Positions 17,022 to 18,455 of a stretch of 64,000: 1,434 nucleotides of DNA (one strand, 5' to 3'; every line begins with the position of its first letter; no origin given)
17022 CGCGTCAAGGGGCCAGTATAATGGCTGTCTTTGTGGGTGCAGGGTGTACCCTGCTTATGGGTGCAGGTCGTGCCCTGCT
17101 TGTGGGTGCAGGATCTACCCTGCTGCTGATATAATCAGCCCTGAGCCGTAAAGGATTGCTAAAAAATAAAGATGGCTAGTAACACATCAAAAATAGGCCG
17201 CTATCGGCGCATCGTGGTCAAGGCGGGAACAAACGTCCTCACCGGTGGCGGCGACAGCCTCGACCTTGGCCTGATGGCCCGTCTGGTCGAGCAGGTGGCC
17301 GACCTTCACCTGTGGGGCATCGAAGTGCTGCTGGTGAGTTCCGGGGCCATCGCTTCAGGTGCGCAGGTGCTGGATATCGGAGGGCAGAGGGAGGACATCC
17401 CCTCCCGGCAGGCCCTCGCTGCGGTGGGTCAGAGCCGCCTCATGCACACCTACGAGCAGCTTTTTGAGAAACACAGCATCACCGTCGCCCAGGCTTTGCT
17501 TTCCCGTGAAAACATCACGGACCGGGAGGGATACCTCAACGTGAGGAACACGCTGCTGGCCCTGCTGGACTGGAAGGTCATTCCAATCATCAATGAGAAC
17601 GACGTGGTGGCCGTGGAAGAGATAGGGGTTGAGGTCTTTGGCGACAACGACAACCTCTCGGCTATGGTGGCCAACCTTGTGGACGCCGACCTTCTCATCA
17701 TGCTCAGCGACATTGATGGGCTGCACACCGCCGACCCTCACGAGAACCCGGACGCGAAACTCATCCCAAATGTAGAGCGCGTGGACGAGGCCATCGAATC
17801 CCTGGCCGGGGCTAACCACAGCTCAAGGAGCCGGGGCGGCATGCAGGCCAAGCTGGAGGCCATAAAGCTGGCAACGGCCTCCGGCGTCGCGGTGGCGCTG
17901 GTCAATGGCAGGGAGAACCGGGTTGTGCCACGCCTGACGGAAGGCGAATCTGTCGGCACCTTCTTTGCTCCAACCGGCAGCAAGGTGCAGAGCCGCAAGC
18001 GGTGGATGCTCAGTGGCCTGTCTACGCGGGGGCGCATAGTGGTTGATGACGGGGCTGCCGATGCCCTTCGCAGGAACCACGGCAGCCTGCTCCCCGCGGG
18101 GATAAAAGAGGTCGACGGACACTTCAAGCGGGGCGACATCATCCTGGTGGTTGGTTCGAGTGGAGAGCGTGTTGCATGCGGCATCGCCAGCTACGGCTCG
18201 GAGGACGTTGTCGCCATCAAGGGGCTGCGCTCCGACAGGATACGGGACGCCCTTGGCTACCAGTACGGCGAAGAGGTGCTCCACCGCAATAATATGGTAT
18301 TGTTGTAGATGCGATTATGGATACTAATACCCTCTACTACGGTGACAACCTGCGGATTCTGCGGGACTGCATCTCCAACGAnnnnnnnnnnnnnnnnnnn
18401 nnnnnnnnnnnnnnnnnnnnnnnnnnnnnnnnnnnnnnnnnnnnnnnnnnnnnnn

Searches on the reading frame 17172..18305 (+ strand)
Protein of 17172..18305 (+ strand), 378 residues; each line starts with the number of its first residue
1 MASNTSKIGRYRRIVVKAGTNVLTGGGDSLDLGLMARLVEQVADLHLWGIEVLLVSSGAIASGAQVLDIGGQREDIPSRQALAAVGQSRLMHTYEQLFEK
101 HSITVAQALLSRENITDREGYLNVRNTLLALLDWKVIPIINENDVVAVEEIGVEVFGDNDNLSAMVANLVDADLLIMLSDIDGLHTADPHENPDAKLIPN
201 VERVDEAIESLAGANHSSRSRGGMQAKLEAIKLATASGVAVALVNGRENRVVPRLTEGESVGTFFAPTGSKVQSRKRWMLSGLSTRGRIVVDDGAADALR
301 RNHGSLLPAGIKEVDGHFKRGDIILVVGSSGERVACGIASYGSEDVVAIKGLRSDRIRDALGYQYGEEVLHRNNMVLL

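Call 4: search_protein_families(library=pfam, proteins=[window:17172-18305:+], max_evalue=0.01)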
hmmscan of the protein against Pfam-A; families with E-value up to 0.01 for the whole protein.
window:17172-18305:+ (378 aa): 3 families
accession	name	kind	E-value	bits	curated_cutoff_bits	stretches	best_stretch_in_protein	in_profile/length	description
PF00696.33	AA_kinase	-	1.6e-42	146.3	24.9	1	13-241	2-230/234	Amino acid kinase family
PF01472.26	PUA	-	2.5e-20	72.6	24.8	1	287-359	1-72/74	PUA domain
PF17785.7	PUA_3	-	0.0018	18.5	22.6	1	289-343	1-55/64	PUA-like domain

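Call 6: search_protein_families(library=ncbifam, proteins=[window:17172-18305:+], max_evalue=0.01)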
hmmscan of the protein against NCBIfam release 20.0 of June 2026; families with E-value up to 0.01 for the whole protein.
window:17172-18305:+ (378 aa): 28 families (the best 25 are shown)
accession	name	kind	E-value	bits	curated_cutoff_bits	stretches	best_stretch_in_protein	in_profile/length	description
TIGR01027.1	proB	equivalog_domain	3.9e-126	421.1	186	1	12-377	1-363/363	glutamate 5-kinase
TIGR01092.1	P5CS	equivalog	1.4e-53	182.2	796.75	1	10-267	6-275/715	delta l-pyrroline-5-carboxylate synthetase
NF040647.1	IPPK_Arch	equivalog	4.4e-14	52.4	120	1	126-264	122-258/259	isopentenyl phosphate kinase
TIGR02076.1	pyrH_arch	equivalog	7.2e-11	42.1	158.05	1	158-264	117-220/222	UMP kinase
TIGR02075.1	pyrH_bact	equivalog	3e-08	33.5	243.9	1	11-202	1-181/233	UMP kinase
TIGR03684.1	arCOG00985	hypoth_equivalog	4.4e-08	33.1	120.6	1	285-349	71-135/154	arCOG04150 universal archaeal PUA-domain protein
NF006234.1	PRK08373.1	subfamily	1.1e-06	28.1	237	1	160-213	189-242/338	aspartate kinase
NF004938.0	PRK06291.1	equivalog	1.3e-06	27.4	528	1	119-203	172-257/468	aspartate kinase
NF010659.0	PRK14058.1-1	equivalog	2.8e-06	26.7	223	1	126-259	140-262/267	[LysW]-aminoadipate kinase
NF010369.0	PRK13795.1-4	equivalog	2.9e-06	25.8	1086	1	276-348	124-195/633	hypothetical protein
TIGR00761.1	argB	equivalog_domain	3.1e-06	26.9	151.3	1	127-242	127-229/231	acetylglutamate kinase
TIGR02078.1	AspKin_pair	subfamily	4e-06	26.4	242.4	1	157-208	179-230/327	putative Pyrococcus aspartate kinase subunit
NF010367.0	PRK13795.1-2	equivalog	8.2e-06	24.5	456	1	278-349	119-188/584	hypothetical protein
TIGR00657.1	asp_kinases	subfamily_domain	1.2e-05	24.6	208.7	1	160-209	195-243/442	aspartate kinase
TIGR00746.1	arcC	equivalog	1.4e-05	24.3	358.25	1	137-247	192-292/309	carbamate kinase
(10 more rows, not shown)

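Call 8: find_related_loci(query=window:17172-18305:+, collection=genome_contigs, flank=6000)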
Query window:17172-18305:+ (378 aa) in genome_contigs; peptide patterns used: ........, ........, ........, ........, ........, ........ (x = any residue, [..] = any of these).
322 stretches matched a pattern; 229 encode a relative of the query (tblastn E <= 1e-3); the best 80 are kept; 80 distinct loci.
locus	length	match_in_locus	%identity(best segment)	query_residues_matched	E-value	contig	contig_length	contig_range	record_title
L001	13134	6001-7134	86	1-378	0e+0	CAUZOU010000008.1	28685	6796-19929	MAG: Dehalococcoidia bacterium isolate CB9_331.98 genome assembly, contig: Ga0302133_10000360, whole genome shotgun sequ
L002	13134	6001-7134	83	1-378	0e+0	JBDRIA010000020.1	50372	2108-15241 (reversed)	MAG: Chloroflexota bacterium isolate MEGAHIT-group-1.557 k141_6401430, whole genome shotgun sequence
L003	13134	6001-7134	81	1-378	0e+0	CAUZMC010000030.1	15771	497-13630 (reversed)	MAG: Dehalococcoidia bacterium isolate CB9_323.13 genome assembly, contig: Ga0302132_10001041, whole genome shotgun sequ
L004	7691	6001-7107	77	10-378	0e+0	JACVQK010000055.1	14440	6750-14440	MAG: Dehalococcoidia bacterium isolate B4_bin.23 scaffold_1692, whole genome shotgun sequence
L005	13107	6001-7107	68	10-378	3e-162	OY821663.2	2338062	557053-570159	MAG: Dehalococcoidia bacterium isolate 04ec0ed8-798b-4585-a8de-e3c995a4e665 genome assembly, chromosome: 1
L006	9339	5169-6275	69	10-378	6e-160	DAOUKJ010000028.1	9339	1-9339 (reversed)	MAG TPA_asm: Dehalococcoidia bacterium isolate S5_322 k113_266701, whole genome shotgun sequence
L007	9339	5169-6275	69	10-378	6e-160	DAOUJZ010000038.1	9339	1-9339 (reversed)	MAG TPA_asm: Dehalococcoidia bacterium isolate S34_284 k113_266701, whole genome shotgun sequence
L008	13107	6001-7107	68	10-378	6e-160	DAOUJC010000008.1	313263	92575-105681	MAG TPA_asm: Dehalococcoidia bacterium isolate S32_241 k113_762257, whole genome shotgun sequence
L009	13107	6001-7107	68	10-378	1e-159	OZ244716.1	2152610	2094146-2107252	MAG: Dehalococcoidia bacterium isolate 5fa05855-5253-4680-9f73-9ee1ceb5e725 genome assembly, chromosome: 1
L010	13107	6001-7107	68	10-378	8e-160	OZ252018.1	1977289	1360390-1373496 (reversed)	MAG: Dehalococcoidia bacterium isolate 499dd542-333f-422b-be0b-536fd8ac2dbc genome assembly, chromosome: 1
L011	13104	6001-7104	66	11-378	4e-151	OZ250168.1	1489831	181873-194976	MAG: Dehalococcoidia bacterium isolate df1c8e39-9ed4-4f98-84fc-ac90bf75a161 genome assembly, chromosome: 1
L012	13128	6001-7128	67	1-378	1e-150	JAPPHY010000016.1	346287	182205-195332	MAG: Chloroflexota bacterium isolate RHO1_bin_9 NODE_18_length_346287_cov_10.063408, whole genome shotgun sequence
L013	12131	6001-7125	60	4-378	6e-149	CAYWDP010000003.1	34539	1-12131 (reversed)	MAG TPA_asm: uncultured Dehalococcoidia bacterium isolate SRP239594_co1_65 genome assembly, contig: NODE_288_length_3453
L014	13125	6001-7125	60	4-378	7e-146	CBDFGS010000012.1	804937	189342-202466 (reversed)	MAG: Dehalococcoidia bacterium isolate 59cce99e-a588-4de2-b07e-a8077d89f863 genome assembly, contig: contig_12, whole ge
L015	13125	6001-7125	59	4-378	7e-143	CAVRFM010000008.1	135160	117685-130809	MAG: uncultured Chloroflexia bacterium isolate MFD04492.bin.1.138 genome assembly, contig: contig_31599, whole genome sh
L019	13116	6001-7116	56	7-378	5e-135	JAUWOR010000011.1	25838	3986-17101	MAG: Dehalococcoidia bacterium isolate CSMAG_2455 CSMAG_2455_k141_132809_length_25838_cov_17.6514, whole genome shotgun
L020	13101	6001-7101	60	11-376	3e-134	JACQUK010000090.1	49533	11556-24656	MAG: Chloroflexi bacterium isolate NC_groundwater_1435_Ag_S-0.65um_64_30 S_p65_S5_coassembly_k141_3393359, whole genome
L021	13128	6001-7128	59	2-378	9e-134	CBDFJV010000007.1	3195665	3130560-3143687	MAG: Dehalococcoidia bacterium isolate eb1c3f79-3afa-4cb5-ba0e-5793d67ed66f genome assembly, contig: contig_7, whole gen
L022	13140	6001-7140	55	1-378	1e-134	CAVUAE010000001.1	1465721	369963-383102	MAG: uncultured Chloroflexia bacterium isolate MFD04408.bin.1.100 genome assembly, contig: contig_23294, whole genome sh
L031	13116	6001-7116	56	7-378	5e-129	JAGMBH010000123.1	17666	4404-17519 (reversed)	MAG: Dehalococcoidia bacterium isolate RS_16_13 ZL425.bin.13.fa_123, whole genome shotgun sequence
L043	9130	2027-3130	55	11-378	2e-125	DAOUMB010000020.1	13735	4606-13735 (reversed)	MAG TPA_asm: Dehalococcoidia bacterium isolate W31_73 k127_955955, whole genome shotgun sequence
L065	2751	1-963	57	58-378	2e-123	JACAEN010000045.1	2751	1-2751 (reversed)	MAG: Chloroflexota bacterium isolate L.E.CH.35 k119_1947478, whole genome shotgun sequence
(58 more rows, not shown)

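Call 17: search_protein_families(library=pfam, proteins=[L002:7211-8098:+, L002:8105-9010:+, L019:7272-7514:+, L019:7664-9283:+, L019:9295-9960:+, L031:9343-10275:+, L065:998-1627:+, L065:1627-2640:+, L043:3130-3981:+, L020:7150-8277:+], max_evalue=0.01)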
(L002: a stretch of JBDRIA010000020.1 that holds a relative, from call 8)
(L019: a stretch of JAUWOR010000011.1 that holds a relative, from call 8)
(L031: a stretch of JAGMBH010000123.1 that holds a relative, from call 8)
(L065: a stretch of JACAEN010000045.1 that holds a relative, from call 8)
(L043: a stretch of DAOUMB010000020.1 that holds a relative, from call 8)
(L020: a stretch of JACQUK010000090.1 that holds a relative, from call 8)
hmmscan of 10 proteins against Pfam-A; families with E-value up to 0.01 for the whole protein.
L002:7211-8098:+ (296 aa): 1 family
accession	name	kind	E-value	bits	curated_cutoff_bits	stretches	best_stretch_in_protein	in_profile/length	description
PF12183.14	NotI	-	2.7e-60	204.1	22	1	24-241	5-238/238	Restriction endonuclease NotI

L002:8105-9010:+ (302 aa): 2 families
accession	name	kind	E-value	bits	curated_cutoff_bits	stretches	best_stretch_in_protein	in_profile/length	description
PF02086.21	MethyltransfD12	-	8.5e-09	35.9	22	1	29-68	1-38/253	D12 class N6 adenine-specific DNA methyltransferase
PF03602.21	Cons_hypoth95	-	0.0068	16.5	24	0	169-227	79-140/182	Conserved hypothetical protein 95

L019:7272-7514:+ (81 aa): 1 family
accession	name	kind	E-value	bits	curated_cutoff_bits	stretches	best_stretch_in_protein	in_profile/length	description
PF02591.20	Zn_ribbon_9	-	0.0071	16.9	29.1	0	14-22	25-33/33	C4-type zinc ribbon domain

L019:7664-9283:+ (540 aa): 7 families
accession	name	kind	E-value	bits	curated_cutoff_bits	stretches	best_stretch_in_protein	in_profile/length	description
PF01555.25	N6_N4_Mtase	-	2.2e-47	162.3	26.7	1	27-353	1-213/221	DNA methylase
PF04471.18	Mrr_cat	-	4.4e-07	30.5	21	1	411-474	28-92/115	Restriction endonuclease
PF22722.2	NA-iREase1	-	7.7e-07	29.5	27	1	411-506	19-105/106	NACHT-associated inactive Restriction Endonuclease 1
PF13847.12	Methyltransf_31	-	1.8e-05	24.9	27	1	320-373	2-59/145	Methyltransferase domain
PF02086.21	MethyltransfD12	-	2e-05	24.9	22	0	310-365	8-64/253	D12 class N6 adenine-specific DNA methyltransferase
PF13649.12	Methyltransf_25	-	0.0023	19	27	0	325-373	1-51/97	Methyltransferase domain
PF03602.21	Cons_hypoth95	-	0.0027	17.9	24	0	10-45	96-132/182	Conserved hypothetical protein 95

L019:9295-9960:+ (222 aa): 0 families

L031:9343-10275:+ (311 aa): 1 family
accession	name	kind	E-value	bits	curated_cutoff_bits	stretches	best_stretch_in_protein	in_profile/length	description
PF17419.7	MauJ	-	0.0016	19.8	28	1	166-211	2-48/116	Methylamine utilization protein MauJ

L065:998-1627:+ (210 aa): 1 family
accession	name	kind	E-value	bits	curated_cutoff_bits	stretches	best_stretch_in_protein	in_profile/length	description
PF15514.12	ThaI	-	9.3e-97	323.2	25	1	8-209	1-203/203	Restriction endonuclease ThaI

L065:1627-2640:+ (338 aa): 5 families
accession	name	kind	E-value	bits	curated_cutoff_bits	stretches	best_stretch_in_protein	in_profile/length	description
PF01555.25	N6_N4_Mtase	-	2.5e-49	168.6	26.7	1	71-285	1-220/221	DNA methylase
PF01170.24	UPF0020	-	5.3e-05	23.4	22.3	0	222-272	3-54/197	RMKL-like, methyltransferase domain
PF08241.18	Methyltransf_11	-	0.0008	20.4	21.2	0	99-117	76-94/95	Methyltransferase domain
PF13649.12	Methyltransf_25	-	0.0011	20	27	0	250-290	1-43/97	Methyltransferase domain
PF13847.12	Methyltransf_31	-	0.0019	18.4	27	0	247-291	4-51/145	Methyltransferase domain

L043:3130-3981:+ (284 aa): 0 families

L020:7150-8277:+ (376 aa): 0 families

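Call 39: find_related_loci(query=window:17172-18305:+, collection=metagenome_contigs, flank=6000)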
Query window:17172-18305:+ (378 aa) in metagenome_contigs; peptide patterns used: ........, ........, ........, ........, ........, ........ (x = any residue, [..] = any of these).
600 stretches matched a pattern (row limit reached: there are more); 487 encode a relative of the query (tblastn E <= 1e-3); the best 80 are kept; 80 distinct loci.
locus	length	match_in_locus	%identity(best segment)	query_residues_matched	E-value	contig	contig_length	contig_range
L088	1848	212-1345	87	1-378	0e+0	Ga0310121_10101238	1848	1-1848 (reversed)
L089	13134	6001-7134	86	1-378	0e+0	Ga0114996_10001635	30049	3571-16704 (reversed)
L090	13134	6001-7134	86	1-378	0e+0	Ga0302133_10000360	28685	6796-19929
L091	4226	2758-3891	83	1-378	0e+0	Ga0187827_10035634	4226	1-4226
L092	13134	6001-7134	81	1-378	0e+0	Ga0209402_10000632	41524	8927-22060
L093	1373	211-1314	64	11-378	4e-164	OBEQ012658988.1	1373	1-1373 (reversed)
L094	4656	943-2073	59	2-378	5e-151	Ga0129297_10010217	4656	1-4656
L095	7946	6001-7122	60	9-378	4e-147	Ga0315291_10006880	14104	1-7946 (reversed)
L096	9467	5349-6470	60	9-378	4e-147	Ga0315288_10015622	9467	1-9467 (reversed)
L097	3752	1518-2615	62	11-376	9e-151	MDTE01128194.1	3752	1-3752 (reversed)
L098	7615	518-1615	61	11-378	1e-144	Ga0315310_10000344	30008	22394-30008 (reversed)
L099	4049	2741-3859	60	6-378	3e-148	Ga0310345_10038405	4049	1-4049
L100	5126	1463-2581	60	6-378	1e-145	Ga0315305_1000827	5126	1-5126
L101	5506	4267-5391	59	4-378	7e-145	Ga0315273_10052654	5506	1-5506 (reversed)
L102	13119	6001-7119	60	6-378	3e-142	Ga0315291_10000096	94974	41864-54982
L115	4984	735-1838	55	11-378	3e-133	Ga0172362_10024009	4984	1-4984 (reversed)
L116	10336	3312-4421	55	7-376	6e-132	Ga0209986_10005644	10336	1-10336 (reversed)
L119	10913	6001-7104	63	11-378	5e-144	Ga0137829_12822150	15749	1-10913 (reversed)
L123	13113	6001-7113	57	8-378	8e-129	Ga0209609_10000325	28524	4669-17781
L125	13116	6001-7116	56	7-378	2e-128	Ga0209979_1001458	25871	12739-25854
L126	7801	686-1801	55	7-378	5e-128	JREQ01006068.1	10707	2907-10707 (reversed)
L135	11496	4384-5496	55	8-378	1e-125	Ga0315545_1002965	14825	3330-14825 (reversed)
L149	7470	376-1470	53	11-375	1e-121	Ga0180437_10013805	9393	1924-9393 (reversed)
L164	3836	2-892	54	82-378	9e-100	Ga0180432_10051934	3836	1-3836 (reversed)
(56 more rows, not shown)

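Call 48: search_protein_families(library=pfam, proteins=[L123:7700-8461:+, L123:8443-10371:+, L115:1855-2592:+, L126:3152-4165:+, L149:1479-2333:+, L135:8507-9529:-, L116:6605-7948:-, L135:9781-10437:+, L125:7575-8027:+, L164:2927-3391:+], max_evalue=0.01)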
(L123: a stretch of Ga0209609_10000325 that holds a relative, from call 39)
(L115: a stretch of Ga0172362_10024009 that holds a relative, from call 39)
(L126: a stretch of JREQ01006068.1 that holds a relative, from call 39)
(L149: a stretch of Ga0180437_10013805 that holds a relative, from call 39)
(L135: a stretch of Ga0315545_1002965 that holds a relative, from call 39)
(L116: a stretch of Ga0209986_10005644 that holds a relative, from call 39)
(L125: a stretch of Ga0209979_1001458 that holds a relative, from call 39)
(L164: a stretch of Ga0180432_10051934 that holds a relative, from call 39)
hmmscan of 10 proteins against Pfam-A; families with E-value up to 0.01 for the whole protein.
L123:7700-8461:+ (254 aa): 1 family
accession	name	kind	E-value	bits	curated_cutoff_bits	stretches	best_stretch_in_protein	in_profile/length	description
PF11463.14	R-HINP1I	-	7.5e-09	35.8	25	1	70-214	43-194/208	R.HinP1I restriction endonuclease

L123:8443-10371:+ (643 aa): 2 families
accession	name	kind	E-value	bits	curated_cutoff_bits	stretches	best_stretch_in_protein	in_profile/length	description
PF01555.25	N6_N4_Mtase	-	5.7e-11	43.2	26.7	1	266-304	174-211/221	DNA methylase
PF01170.24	UPF0020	-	7.5e-08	32.7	22.3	1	260-303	14-58/197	RMKL-like, methyltransferase domain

L115:1855-2592:+ (246 aa): 1 family
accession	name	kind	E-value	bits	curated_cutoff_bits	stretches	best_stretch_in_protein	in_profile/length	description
PF12686.12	DUF3800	-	1e-14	55.9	21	1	4-188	1-147/149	Protein of unknown function (DUF3800)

L126:3152-4165:+ (338 aa): 0 families

L149:1479-2333:+ (285 aa): 0 families

L135:8507-9529:- (340 aa): 20 families
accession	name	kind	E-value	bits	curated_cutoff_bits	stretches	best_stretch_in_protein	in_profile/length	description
PF09787.14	Golgin_A5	-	2.2e-05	24.6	31.7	1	167-267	61-157/305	Golgin subfamily A member 5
PF04728.18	LPP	-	2.6e-05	24.9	29.1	0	92-116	21-45/53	Lipoprotein leucine-zipper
PF13166.12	AAA_13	-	4e-05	23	36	1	86-269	277-457/713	AAA domain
PF09762.14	CCDC93_CC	-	0.00017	21.2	30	1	173-265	101-187/429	CCDC93 coiled-coil domain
PF15665.10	FAM184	-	0.00018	21.7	32.7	1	165-263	87-186/211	Family with sequence similarity 184, A and B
PF01576.24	Myosin_tail_1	-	0.00018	19.9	38.1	1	95-264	232-399/1081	Myosin tail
PF05667.16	CCDC22_CC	-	0.0003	20.5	39.2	1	167-265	151-256/477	CCDC22 protein coiled-coil region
PF00038.26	Filament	-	0.00049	20.3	40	1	209-262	130-183/313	Intermediate filament protein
PF10211.14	Ax_dynein_light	-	0.0005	20.6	26.4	0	230-264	121-155/187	Axonemal dynein light chain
PF06810.17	Phage_scaffold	-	0.00063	20.2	35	0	217-264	37-85/170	Phage capsid assembly scaffolding protein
PF25764.1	KIF21A_4th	-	0.0018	18.4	33.1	0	84-262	53-169/183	KIF21A-like domain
PF14362.11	DUF4407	-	0.0019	18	31.3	0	202-271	111-182/297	Domain of unknown function (DUF4407)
PF08581.15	Tup_N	-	0.0027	18.5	28.7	0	221-277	11-65/77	Tup N-terminal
PF15905.10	HMMR_N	-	0.0029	17.6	30.1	1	146-247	188-295/330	Hyaluronan mediated motility receptor N-terminal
PF05478.16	Prominin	-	0.0039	15.8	34.3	1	189-270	633-712/799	Prominin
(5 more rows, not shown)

L116:6605-7948:- (447 aa): 25 families
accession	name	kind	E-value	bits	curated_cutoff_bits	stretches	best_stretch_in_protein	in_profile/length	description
PF00515.34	TPR_1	-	8.5e-94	304.4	27.8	10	72-105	1-34/34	Tetratricopeptide repeat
PF07719.23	TPR_2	-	1.1e-70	228.4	27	9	72-105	1-34/34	Tetratricopeptide repeat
PF13414.12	TPR_11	-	4.4e-61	202.7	26.8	9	51-82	7-38/42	TPR repeat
PF13181.12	TPR_8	-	1.2e-56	184.5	25.7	8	72-105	1-34/34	Tetratricopeptide repeat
PF13431.12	TPR_17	-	2.3e-54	177.6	24.4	6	284-315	2-33/34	Tetratricopeptide repeat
PF13424.12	TPR_12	-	1.1e-35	122.1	30.1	5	260-324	2-74/77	Tetratricopeptide repeat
PF13432.12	TPR_16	-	3.5e-30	104.5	32.7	3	42-105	1-64/65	Tetratricopeptide repeat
PF14559.12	TPR_19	-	1.1e-21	77.3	25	2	206-248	4-46/68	Tetratricopeptide repeat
PF13428.12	TPR_14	-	3.6e-17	61.6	23.5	0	40-79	3-42/44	Tetratricopeptide repeat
PF13371.12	TPR_9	-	6.3e-17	61.8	35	2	50-104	7-61/73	Tetratricopeptide repeat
PF01239.28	PPTA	-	7.6e-17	60.3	29.5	0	209-236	1-28/32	Protein prenyltransferase alpha subunit repeat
PF13374.12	TPR_10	-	1.3e-16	60.5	27.5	1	193-221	2-30/42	Tetratricopeptide repeat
PF13176.12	TPR_7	-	9.7e-16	56.9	27.9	0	195-225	1-31/36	Tetratricopeptide repeat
PF25575.1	TPR_BSK1_C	-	2.6e-14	53.6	42.2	1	310-366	57-114/118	Serine/threonine-protein kinase BSK1-like, TPR repeats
PF13174.12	TPR_6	-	5.8e-14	52.1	26.3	0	73-104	1-32/33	Tetratricopeptide repeat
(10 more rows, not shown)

L135:9781-10437:+ (219 aa): 5 families
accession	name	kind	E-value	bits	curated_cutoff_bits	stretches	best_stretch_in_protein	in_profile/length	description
PF13646.12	HEAT_2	-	2.6e-20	72.9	27.7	1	125-211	1-87/88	HEAT repeats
PF03130.22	HEAT_PBS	-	2.5e-14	52.6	20.9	2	139-165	1-27/27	PBS lyase HEAT-like repeat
PF02985.28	HEAT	-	1e-10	41.2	23.5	1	156-182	2-28/31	HEAT repeat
PF12717.13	Cnd1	-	3.7e-06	27.5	26.4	0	155-186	22-53/162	non-SMC mitotic condensation complex subunit 1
PF13513.12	HEAT_EZ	-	5.5e-05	24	27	0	154-180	28-54/55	HEAT-like repeat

L125:7575-8027:+ (151 aa): 3 families
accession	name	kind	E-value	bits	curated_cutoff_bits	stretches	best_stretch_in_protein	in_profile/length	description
PF01844.29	HNH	-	2.8e-10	40.6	21.4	1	42-85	1-42/47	HNH endonuclease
PF13391.12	HNH_2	-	0.0032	17.7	21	1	42-84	1-55/66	HNH endonuclease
PF14279.12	HNH_5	-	0.0079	16.5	27.5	0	42-85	1-41/56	HNH endonuclease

L164:2927-3391:+ (155 aa): 0 families

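Call 49: search_protein_families(library=padloc, proteins=[L020:7150-8277:+, L043:3130-3981:+, L031:9343-10275:+, L019:9295-9960:+, L021:7183-7563:+, L022:7157-7420:+, L119:7120-7476:+, L019:7664-9283:+, L126:3152-4165:+, L115:1855-2592:+], max_evalue=0.001)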
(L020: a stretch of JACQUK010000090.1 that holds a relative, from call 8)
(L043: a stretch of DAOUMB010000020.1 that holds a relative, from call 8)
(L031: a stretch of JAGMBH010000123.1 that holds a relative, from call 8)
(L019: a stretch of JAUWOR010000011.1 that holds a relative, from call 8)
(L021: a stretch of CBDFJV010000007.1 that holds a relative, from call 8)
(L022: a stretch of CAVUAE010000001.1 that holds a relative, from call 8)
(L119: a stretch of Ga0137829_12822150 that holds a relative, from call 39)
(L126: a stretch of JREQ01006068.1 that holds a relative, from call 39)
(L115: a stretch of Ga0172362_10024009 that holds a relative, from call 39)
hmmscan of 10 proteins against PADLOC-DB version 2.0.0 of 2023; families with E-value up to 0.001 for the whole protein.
L020:7150-8277:+ (376 aa): 0 families

L043:3130-3981:+ (284 aa): 0 families

L031:9343-10275:+ (311 aa): 0 families

L019:9295-9960:+ (222 aa): 0 families

L021:7183-7563:+ (127 aa): 0 families

L022:7157-7420:+ (88 aa): 0 families

L119:7120-7476:+ (119 aa): 0 families

L019:7664-9283:+ (540 aa): 72 families (the best 25 are shown)
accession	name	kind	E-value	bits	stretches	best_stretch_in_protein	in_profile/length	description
PDLC03354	MTase_II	-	6.1e-67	224.5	1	103-370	127-389/425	Type II methyltransferase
PDLC03339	MTase_II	-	3.1e-59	198.7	3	275-365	184-273/399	Type II methyltransferase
PDLC03300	MTase_II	-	4.3e-46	155.3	2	285-366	200-279/302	Type II methyltransferase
PDLC03638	MTase_III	-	1.2e-45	154.1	1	104-364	430-678/816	Type III methyltransferase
PDLC03644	MTase_III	-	4.2e-44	149.2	1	74-371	78-401/542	Type III methyltransferase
PDLC03633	MTase_III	-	3.7e-42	142.8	2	300-405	290-390/616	Type III methyltransferase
PDLC03299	MTase_II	-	9e-42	141.6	3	278-369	173-265/296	Type II methyltransferase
PDLC03371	MTase_II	-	3.6e-41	139.4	2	276-364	166-253/260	Type II methyltransferase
PDLC03636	MTase_III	-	2.8e-39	133.3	2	104-210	95-197/575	Type III methyltransferase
PDLC03635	MTase_III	-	2e-32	110.8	2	275-368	483-577/708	Type III methyltransferase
PDLC03634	MTase_III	-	2.9e-31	107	2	105-344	173-431/621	Type III methyltransferase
PDLC03641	MTase_III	-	4.1e-29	99.6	2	99-345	178-434/657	Type III methyltransferase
PDLC03238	MTase_II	-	1.9e-28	97.7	2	278-363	281-363/428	Type II methyltransferase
PDLC03387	MTase_II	-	5.7e-28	95.9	1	151-367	142-279/289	Type II methyltransferase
PDLC03216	MTase_II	-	1.2e-26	91.6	2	302-365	194-257/364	Type II methyltransferase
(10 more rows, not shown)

L126:3152-4165:+ (338 aa): 0 families

L115:1855-2592:+ (246 aa): 1 family
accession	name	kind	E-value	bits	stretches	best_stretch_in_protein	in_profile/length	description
PDLC04353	PDC-M04A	-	0.00025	18.5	1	2-188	4-182/232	-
